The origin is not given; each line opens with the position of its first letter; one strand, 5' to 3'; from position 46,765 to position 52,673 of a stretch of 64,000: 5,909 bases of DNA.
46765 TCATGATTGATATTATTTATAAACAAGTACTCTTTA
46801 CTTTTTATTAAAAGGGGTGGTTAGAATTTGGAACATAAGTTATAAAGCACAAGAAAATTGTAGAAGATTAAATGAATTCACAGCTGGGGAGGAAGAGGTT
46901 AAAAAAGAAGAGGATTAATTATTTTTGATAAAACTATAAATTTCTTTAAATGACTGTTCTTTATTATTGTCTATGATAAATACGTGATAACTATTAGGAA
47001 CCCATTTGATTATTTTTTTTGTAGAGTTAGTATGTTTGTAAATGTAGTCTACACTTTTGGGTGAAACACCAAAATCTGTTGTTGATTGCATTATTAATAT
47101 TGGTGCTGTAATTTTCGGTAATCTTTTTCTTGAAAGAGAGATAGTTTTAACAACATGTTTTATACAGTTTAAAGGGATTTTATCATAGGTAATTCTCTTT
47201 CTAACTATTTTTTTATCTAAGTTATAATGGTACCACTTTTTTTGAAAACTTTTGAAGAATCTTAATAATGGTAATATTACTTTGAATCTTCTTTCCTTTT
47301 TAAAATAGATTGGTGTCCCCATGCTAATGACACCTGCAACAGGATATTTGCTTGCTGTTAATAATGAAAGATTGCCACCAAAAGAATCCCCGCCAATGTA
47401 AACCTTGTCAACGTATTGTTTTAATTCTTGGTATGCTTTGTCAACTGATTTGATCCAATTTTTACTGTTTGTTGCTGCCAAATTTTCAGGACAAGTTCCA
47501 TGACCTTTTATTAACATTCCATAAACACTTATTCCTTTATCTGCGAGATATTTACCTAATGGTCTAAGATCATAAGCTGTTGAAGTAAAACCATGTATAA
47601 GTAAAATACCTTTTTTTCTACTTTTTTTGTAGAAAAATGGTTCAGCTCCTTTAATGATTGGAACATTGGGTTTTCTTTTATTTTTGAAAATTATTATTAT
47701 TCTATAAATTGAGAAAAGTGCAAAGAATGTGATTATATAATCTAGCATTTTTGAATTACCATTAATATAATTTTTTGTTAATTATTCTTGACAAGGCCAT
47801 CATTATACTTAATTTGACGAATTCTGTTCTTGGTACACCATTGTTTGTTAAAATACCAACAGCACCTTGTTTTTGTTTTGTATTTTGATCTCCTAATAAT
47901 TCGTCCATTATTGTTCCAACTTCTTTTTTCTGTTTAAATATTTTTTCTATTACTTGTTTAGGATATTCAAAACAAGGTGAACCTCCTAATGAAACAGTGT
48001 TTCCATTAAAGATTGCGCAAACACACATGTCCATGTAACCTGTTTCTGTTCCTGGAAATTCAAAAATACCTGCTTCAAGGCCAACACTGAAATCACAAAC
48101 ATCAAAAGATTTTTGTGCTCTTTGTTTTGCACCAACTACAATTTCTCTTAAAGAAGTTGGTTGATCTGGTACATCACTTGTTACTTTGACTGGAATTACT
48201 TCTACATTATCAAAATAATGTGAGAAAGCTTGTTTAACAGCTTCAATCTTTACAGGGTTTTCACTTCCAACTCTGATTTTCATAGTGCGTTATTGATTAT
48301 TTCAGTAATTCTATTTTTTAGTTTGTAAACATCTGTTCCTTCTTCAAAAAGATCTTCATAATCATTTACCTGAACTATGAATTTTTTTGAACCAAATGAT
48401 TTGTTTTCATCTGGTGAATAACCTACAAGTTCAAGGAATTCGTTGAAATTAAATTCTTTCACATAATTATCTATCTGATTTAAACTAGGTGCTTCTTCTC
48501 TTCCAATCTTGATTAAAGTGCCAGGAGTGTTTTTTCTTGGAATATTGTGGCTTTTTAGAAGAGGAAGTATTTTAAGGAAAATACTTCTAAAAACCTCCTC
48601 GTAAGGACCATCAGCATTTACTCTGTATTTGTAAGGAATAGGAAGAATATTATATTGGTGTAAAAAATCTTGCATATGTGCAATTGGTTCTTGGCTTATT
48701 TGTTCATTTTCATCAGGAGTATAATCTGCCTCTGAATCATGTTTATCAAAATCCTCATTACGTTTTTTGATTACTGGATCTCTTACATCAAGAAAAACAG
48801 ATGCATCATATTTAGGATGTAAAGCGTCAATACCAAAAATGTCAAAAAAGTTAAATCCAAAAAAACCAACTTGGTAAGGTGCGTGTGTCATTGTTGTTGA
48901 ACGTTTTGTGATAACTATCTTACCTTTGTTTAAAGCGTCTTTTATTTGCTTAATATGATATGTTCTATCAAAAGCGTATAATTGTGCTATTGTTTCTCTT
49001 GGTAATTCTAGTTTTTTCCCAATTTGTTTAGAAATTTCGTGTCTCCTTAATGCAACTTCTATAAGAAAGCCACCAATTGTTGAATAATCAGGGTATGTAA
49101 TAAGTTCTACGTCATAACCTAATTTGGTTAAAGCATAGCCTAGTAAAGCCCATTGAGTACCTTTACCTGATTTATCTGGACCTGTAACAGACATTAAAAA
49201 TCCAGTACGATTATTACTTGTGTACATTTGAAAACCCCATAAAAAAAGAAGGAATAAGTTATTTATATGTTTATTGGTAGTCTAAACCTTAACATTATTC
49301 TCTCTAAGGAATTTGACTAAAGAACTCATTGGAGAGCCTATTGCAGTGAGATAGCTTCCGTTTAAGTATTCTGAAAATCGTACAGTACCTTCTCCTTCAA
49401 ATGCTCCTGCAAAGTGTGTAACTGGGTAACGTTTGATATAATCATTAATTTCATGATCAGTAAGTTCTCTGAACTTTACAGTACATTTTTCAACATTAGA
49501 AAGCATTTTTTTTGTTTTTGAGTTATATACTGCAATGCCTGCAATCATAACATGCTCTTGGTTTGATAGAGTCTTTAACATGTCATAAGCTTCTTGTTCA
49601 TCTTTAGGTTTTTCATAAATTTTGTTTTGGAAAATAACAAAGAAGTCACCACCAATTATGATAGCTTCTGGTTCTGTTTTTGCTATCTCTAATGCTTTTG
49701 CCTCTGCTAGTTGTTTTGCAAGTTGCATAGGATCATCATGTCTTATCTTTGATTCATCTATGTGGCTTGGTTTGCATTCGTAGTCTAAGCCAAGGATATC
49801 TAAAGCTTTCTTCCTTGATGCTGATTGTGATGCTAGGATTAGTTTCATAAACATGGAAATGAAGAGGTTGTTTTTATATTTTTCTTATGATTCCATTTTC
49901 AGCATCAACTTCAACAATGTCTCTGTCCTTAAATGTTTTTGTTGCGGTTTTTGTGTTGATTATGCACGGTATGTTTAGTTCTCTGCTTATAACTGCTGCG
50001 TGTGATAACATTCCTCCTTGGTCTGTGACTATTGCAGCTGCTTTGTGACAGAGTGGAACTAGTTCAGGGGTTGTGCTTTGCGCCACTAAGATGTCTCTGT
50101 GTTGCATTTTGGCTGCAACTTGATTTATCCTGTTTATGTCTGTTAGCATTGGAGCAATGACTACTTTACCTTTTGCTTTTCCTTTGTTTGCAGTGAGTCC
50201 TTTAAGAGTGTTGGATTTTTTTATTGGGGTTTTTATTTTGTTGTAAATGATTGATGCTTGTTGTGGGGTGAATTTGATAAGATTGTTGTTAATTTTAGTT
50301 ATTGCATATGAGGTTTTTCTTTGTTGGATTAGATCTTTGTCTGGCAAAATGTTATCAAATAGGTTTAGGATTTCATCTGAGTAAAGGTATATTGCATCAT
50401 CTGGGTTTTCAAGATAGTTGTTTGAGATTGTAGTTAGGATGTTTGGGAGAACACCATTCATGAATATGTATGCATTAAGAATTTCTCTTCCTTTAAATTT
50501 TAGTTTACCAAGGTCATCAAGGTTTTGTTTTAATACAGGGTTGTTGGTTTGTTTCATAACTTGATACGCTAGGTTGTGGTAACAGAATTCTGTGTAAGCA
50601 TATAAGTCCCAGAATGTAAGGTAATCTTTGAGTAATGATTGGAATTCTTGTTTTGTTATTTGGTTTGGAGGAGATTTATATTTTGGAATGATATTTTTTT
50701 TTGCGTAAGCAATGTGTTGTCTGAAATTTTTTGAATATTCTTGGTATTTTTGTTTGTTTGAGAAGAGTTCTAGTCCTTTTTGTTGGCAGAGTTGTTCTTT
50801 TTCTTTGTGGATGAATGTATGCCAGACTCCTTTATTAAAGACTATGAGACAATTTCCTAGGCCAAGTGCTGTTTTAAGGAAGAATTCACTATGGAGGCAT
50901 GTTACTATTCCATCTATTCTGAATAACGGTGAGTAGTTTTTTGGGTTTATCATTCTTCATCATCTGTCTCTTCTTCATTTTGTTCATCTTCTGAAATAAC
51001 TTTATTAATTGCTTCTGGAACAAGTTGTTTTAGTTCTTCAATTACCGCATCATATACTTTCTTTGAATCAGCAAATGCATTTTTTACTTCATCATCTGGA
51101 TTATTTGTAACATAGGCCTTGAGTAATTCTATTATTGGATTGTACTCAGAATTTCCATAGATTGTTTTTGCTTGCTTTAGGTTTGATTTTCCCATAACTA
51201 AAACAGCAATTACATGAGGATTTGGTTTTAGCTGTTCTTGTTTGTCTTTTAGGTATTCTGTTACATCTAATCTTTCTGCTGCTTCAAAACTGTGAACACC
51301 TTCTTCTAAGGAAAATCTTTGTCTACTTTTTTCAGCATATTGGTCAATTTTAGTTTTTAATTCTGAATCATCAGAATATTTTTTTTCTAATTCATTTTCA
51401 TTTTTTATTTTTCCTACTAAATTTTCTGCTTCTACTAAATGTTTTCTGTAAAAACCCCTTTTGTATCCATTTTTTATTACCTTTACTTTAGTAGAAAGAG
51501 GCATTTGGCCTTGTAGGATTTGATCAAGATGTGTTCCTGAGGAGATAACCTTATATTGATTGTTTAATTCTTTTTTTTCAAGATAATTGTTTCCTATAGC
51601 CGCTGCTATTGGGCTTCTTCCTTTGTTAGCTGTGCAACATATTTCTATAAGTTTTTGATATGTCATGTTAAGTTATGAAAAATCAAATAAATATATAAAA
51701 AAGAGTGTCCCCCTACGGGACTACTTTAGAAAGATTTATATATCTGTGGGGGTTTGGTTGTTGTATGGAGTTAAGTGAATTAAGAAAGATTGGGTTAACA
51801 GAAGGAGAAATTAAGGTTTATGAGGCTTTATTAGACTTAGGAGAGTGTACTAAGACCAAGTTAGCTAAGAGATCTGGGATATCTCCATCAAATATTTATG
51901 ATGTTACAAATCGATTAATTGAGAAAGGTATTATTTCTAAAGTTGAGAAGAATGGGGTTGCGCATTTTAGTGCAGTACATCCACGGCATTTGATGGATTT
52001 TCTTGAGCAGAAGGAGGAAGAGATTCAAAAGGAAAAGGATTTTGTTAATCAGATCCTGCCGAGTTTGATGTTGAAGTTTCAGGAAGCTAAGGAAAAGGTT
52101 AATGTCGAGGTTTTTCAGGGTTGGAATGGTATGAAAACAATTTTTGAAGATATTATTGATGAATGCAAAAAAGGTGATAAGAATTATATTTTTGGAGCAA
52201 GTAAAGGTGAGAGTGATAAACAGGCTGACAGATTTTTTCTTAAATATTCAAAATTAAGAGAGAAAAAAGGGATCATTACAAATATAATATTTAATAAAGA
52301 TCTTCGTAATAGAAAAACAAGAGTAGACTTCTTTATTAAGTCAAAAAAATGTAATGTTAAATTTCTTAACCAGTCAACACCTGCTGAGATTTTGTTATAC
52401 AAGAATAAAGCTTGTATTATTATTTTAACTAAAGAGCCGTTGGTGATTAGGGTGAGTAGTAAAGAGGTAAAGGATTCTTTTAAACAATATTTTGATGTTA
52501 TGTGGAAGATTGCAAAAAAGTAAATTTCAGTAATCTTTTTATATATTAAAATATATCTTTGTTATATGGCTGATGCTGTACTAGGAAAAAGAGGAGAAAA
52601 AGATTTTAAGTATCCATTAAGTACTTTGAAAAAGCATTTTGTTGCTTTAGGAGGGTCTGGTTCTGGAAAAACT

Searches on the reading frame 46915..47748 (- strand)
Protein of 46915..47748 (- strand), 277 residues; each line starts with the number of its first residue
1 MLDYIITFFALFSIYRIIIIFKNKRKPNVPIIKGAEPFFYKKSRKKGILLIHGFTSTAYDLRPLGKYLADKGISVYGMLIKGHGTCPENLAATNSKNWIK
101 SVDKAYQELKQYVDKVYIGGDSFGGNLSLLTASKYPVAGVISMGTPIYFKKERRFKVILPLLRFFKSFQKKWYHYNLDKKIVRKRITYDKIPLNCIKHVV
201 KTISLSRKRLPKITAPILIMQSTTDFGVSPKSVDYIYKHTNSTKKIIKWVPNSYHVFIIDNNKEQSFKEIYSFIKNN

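Call 29: search_protein_families(library=pfam, proteins=[window:46915-47748:-], max_evalue=0.001)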
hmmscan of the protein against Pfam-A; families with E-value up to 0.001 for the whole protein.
window:46915-47748:- (277 aa): 5 families
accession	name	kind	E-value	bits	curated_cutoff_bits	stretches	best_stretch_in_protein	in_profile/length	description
PF12146.15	Hydrolase_4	-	5.8e-21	75.3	27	1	44-260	3-237/239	Serine aminopeptidase, S33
PF00561.26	Abhydrolase_1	-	3.5e-08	33.8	25.8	1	48-145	3-102/245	alpha/beta hydrolase fold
PF20408.4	Abhydrolase_11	-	6.4e-06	26.5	27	0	96-148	58-110/193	Alpha/beta hydrolase domain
PF00326.27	Peptidase_S9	-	5.9e-05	23.1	22.6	0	212-276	142-208/213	Prolyl oligopeptidase family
PF01738.24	DLH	-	0.00047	20.2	21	0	208-263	137-194/217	Dienelactone hydrolase family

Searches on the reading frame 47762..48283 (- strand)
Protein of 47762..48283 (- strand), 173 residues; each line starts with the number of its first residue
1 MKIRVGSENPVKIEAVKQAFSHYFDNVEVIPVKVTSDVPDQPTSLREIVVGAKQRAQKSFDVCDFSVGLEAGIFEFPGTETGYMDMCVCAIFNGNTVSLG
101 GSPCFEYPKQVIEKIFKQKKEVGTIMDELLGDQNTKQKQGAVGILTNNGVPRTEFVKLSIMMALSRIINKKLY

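Call 29: search_protein_families(library=pfam, proteins=[window:47762-48283:-], max_evalue=0.001)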
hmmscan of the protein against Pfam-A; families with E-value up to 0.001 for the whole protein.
window:47762-48283:- (173 aa): 1 family
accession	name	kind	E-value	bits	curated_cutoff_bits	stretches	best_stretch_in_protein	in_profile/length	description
PF01931.24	NTPase_I-T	-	1.1e-50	172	25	1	6-167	1-161/162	Protein of unknown function DUF84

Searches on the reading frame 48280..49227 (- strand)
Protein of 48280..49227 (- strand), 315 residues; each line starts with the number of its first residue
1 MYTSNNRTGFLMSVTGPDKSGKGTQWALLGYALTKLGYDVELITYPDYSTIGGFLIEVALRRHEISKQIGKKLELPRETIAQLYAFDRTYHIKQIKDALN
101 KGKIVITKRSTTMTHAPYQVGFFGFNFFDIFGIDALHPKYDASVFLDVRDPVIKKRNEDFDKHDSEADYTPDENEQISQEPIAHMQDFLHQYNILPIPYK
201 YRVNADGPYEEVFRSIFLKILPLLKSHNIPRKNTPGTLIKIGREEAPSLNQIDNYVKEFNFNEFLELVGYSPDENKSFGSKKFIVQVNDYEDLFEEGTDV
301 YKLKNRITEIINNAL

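Call 29: search_protein_families(library=pfam, proteins=[window:48280-49227:-], max_evalue=0.001)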
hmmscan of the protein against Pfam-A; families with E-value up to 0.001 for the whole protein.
window:48280-49227:- (315 aa): 1 family
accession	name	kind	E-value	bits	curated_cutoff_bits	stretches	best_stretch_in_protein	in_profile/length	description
PF02223.23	Thymidylate_kin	-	4.9e-11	43.1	27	1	16-177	3-151/185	Thymidylate kinase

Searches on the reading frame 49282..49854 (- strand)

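Call 29: search_protein_families(library=pfam, proteins=[window:49282-49854:-], max_evalue=0.001)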
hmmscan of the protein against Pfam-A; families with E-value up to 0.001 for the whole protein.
window:49282-49854:- (190 aa): 1 family
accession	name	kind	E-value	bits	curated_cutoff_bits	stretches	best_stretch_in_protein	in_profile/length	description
PF02545.19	Maf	-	1.7e-43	148.9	27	1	4-185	1-186/187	Maf-like protein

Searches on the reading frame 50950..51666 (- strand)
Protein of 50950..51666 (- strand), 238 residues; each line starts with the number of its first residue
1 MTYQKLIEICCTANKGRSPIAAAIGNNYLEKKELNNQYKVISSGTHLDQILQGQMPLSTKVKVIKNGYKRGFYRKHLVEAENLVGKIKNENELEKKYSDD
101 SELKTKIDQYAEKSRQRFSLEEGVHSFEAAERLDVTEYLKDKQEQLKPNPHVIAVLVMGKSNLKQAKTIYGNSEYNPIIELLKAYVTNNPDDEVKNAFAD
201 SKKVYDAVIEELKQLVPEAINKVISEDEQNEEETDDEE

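Call 29: search_protein_families(library=pfam, proteins=[window:50950-51666:-], max_evalue=0.001)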
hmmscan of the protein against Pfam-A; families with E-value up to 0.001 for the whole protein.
window:50950-51666:- (238 aa): 1 family
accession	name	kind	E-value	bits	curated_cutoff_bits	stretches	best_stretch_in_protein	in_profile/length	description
PF01451.26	LMWPc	-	3.2e-10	40.8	23.2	1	9-46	3-40/144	Low molecular weight phosphotyrosine protein phosphatase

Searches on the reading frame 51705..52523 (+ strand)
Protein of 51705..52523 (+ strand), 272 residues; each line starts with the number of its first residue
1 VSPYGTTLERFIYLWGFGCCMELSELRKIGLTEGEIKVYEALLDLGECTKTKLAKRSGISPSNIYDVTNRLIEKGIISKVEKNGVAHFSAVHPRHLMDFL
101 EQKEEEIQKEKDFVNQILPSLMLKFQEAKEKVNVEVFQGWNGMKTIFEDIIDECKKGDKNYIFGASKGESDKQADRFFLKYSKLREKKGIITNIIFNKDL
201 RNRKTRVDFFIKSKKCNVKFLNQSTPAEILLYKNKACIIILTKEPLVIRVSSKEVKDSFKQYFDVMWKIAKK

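Call 29: search_protein_families(library=pfam, proteins=[window:51705-52523:+], max_evalue=0.001)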
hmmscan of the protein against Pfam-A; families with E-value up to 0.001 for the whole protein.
window:51705-52523:+ (272 aa): 3 families
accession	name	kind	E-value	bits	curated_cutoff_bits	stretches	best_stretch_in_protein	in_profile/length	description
PF01978.25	TrmB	-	9.8e-16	57.8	25.6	1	26-93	1-67/68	Sugar-specific transcriptional regulator TrmB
PF13412.12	HTH_24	-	3.2e-06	27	21.9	1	36-77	6-47/48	Winged helix-turn-helix DNA-binding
PF01047.28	MarR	-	1.3e-05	25.4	24.6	1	31-81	1-51/59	MarR family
